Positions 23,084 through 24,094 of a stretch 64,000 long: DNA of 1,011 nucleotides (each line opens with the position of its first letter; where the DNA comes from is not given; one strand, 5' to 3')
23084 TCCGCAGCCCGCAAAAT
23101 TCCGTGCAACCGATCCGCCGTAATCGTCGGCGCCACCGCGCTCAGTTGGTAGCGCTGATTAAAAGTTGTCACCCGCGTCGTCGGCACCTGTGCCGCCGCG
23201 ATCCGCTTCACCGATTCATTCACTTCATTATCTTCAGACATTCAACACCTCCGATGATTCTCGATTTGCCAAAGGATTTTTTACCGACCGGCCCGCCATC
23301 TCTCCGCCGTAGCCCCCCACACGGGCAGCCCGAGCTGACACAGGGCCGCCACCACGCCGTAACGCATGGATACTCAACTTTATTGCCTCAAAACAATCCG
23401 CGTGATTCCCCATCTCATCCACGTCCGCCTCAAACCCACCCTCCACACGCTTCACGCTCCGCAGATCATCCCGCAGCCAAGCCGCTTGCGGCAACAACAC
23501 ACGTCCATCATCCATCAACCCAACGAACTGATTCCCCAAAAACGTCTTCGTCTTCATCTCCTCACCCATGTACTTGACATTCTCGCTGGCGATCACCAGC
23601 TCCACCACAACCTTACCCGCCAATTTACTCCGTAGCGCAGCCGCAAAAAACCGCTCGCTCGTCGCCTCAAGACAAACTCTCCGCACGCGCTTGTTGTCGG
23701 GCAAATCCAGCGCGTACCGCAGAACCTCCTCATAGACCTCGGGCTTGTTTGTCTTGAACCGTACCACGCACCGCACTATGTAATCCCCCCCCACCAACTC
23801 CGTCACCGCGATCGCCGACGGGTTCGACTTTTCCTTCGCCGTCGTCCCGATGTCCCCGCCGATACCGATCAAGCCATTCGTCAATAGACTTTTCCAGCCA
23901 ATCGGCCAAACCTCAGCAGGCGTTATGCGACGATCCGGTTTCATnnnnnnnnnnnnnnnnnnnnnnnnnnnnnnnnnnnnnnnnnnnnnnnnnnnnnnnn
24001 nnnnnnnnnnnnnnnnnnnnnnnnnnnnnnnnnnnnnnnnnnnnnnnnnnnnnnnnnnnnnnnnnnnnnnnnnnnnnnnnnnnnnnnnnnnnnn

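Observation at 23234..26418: Large terminase subunit split into separate ATPase and nuclease ORFs by a 1.5-kb cassette encoding a C5-cytosine methyltransferase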

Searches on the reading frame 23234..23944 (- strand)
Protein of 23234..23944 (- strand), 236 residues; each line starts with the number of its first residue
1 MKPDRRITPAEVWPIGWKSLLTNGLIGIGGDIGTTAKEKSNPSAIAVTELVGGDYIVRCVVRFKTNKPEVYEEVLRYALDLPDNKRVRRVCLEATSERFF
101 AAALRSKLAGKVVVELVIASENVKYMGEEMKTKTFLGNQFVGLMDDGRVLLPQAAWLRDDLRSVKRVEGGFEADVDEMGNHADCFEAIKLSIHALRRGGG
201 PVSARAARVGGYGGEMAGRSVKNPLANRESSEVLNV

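Call 3: search_protein_families(library=pfam, proteins=[window:23234-23944:-], max_evalue=0.1)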
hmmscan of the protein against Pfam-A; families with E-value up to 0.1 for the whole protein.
window:23234-23944:- (236 aa): 1 family
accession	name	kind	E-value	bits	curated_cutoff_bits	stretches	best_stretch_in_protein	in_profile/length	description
PF17289.8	Terminase_6C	-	3.4e-05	24.3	22.6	1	30-194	3-154/155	Terminase RNaseH-like domain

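Call 4: search_protein_families(library=phrogs, proteins=[window:23234-23944:-], max_evalue=0.01)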
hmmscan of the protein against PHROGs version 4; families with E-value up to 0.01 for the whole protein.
window:23234-23944:- (236 aa): 0 families

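Call 10: find_homologous_proteins(query=window:23234-23944:-)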
Query window:23234-23944:- (236 aa): 45 proteins with E <= 0.001 among 2153 candidates.
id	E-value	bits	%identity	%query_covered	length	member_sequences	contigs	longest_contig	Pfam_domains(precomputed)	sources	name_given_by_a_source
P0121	1.1e-151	521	100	100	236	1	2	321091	-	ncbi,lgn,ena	-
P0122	4.5e-82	293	62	95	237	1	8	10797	-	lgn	-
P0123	7.5e-82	292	63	95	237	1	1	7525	-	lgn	-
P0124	4.0e-76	274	55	95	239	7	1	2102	PF17289.9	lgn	-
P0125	5.4e-76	273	59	94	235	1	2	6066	PF17289.9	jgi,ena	-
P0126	7.3e-75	270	57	93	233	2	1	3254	PF17289.9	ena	-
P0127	6.0e-71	257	54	95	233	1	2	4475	-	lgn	-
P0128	7.6e-69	250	55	96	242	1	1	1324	-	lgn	-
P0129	1.6e-68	249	56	95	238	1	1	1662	-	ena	-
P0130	6.1e-68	247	52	88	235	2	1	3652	-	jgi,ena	-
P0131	4.5e-67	244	51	94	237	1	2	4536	-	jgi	jgi:hypothetical protein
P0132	3.7e-66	241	51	94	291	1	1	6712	-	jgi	jgi:hypothetical protein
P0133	4.7e-66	241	54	95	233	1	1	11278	-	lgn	-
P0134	1.3e-65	239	54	92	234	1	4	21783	-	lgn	-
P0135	8.1e-64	233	50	94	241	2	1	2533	-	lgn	-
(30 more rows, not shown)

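Call 40: search_solved_structures(query=A2, max_evalue=1)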
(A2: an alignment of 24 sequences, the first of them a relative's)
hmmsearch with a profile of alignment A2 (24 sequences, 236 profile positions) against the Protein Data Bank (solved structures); distinct sequences matched with E-value up to 1: 1.
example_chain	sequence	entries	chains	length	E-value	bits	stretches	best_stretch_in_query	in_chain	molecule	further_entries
6f04_A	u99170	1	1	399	0.94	11.9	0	180-223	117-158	N-acetylglucosamine-2-epimerase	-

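Call 45: predict_structure(alignment_id=A2)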
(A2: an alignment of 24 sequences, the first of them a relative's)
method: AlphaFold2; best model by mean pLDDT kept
length: 236 residues; sequences in the alignment: 24
mean_pLDDT: 82.1   pTM: 0.79
mean pLDDT of the five models: 82.1, 81.6, 81.3, 80.9, 80.3
residues with pLDDT >= 90: 138; 70-90: 50; 50-70: 11; < 50: 37
segments of 3 or more residues with pLDDT < 50: 199-209, 211-236
pLDDT, mean of each block of 10 residues (from residue 1): 78 95 96 73 95 96 91 97 95 92 95 95 88 92 94 91 84 82 93 76 42 41 40 31
secondary structure, 60 per line:
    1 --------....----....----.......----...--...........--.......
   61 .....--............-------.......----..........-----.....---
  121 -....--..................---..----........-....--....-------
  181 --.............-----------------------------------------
elements in order: H9-12 H17-20 E25-31 E41-51 E54-65 H68-79 E87-93 H98-107 E113-117 E122-125 E128-131 H132-145 H155-162 E164-167 E170-173 H183-195

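Call 51: fold_search(model_id=the predicted structure, library=pdb)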
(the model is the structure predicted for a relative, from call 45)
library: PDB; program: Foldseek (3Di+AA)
matches with E <= 10: 888; with E <= 0.001: 28
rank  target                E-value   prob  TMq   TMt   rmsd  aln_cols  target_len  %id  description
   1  5m1f                  2.8e-06  1.00  0.52  0.64   3.7       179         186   17  Crystal structure of the large terminase nuclease from thermophilic phage G20c (released 2016-10-26)
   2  5m1o_A                9.0e-06  1.00  0.54  0.66   3.6       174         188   17  Crystal structure of the large terminase nuclease from thermophilic phage G20c with bound Cobalt (released 2016-10-26)
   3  5m1k_A                9.0e-06  1.00  0.52  0.63   3.7       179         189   18  Crystal structure of the large terminase nuclease from thermophilic phage G20c with bound Magnesium (released 2016-10-26)
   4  5m1p_A                1.7e-05  1.00  0.51  0.63   3.7       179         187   18  Crystal structure of the large terminase nuclease from thermophilic phage G20c with bound Calcium (released 2016-10-26)
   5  5oe9_B                1.8e-05  1.00  0.51  0.31   3.8       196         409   13  Structure of large terminase from the thermophilic bacteriophage D6E in complex with sulfate (Crystal form 2) (released 2017-10-11)
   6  3n4q_B                3.2e-05  1.00  0.46  0.49   6.5       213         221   11  Human cytomegalovirus terminase nuclease domain, Mn soaked (released 2010-10-13)
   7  5oe9_A                3.5e-05  1.00  0.51  0.31   3.8       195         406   13  Structure of large terminase from the thermophilic bacteriophage D6E in complex with sulfate (Crystal form 2) (released 2017-10-11)
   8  3n4p_B                8.1e-05  1.00  0.49  0.50   6.3       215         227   12  Human cytomegalovirus terminase nuclease domain (released 2010-10-06)
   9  5oe8_B                1.2e-04  1.00  0.49  0.30   5.6       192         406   14  Structure of large terminase from the thermophilic bacteriophage D6E (Crystal form 2) (released 2017-10-11)
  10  5oe8_C                1.2e-04  1.00  0.50  0.31   4.0       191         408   13  Structure of large terminase from the thermophilic bacteriophage D6E (Crystal form 2) (released 2017-10-11)
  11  6ey7_B                1.2e-04  1.00  0.47  0.48   8.3       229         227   10  Human cytomegalovirus terminase nuclease domain, Mn soaked, inhibitor bound (released 2018-10-03)
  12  3ezk_A                1.4e-04  1.00  0.52  0.24   3.4       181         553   12  Bacteriophage T4 gp17 motor assembly based on crystal structures and cryo-EM reconstructions (released 2009-01-13)
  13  5oee_C                1.6e-04  1.00  0.50  0.31   3.7       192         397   14  Structure of large terminase from the thermophilic bacteriophage D6E (Crystal form 3) (released 2017-10-11)
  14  3cpe                  1.8e-04  1.00  0.50  0.23   5.6       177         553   14  Crystal Structure of T4 gp17 (released 2009-01-13)
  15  6m5t                  1.8e-04  1.00  0.48  0.46   8.7       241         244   17  The coordinate of the nuclease domain of the apo terminase complex (released 2020-10-28)
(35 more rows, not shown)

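Call 65: search_dna_similar(query=window:23234-23944:-, collection=phages, mode=protein, max_rows=25, max_evalue=0.001)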
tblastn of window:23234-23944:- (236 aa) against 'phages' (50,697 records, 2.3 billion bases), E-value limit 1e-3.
No match.

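Call 74: search_protein_representatives(protein=window:23234-23944:-)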
Query: 236 residues. Proteins with E-value up to 0.001 (for the whole library): 182; up to 1e-10: 134; up to 1e-30: 43. The best 150 are listed.
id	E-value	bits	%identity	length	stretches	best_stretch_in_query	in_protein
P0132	1.2e-66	241.0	51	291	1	4-227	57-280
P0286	7.1e-59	215.5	47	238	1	3-227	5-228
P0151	9.0e-59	215.2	52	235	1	7-225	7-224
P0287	1.2e-53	198.4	44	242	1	4-230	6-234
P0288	3.0e-50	187.3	48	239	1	7-225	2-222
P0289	1.9e-49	184.7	45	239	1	10-219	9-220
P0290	7.4e-49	182.8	43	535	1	12-225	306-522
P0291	4.5e-48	180.2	45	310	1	11-212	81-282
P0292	2.3e-46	174.6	46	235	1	12-228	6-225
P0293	3.5e-46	174.0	43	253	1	6-227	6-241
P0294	8.0e-45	169.6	46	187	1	55-228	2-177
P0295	1.1e-43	165.9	43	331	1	11-211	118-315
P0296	9.7e-43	162.8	46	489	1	21-211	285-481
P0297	2.3e-42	161.5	42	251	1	12-214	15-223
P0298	7.4e-42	159.9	43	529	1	16-213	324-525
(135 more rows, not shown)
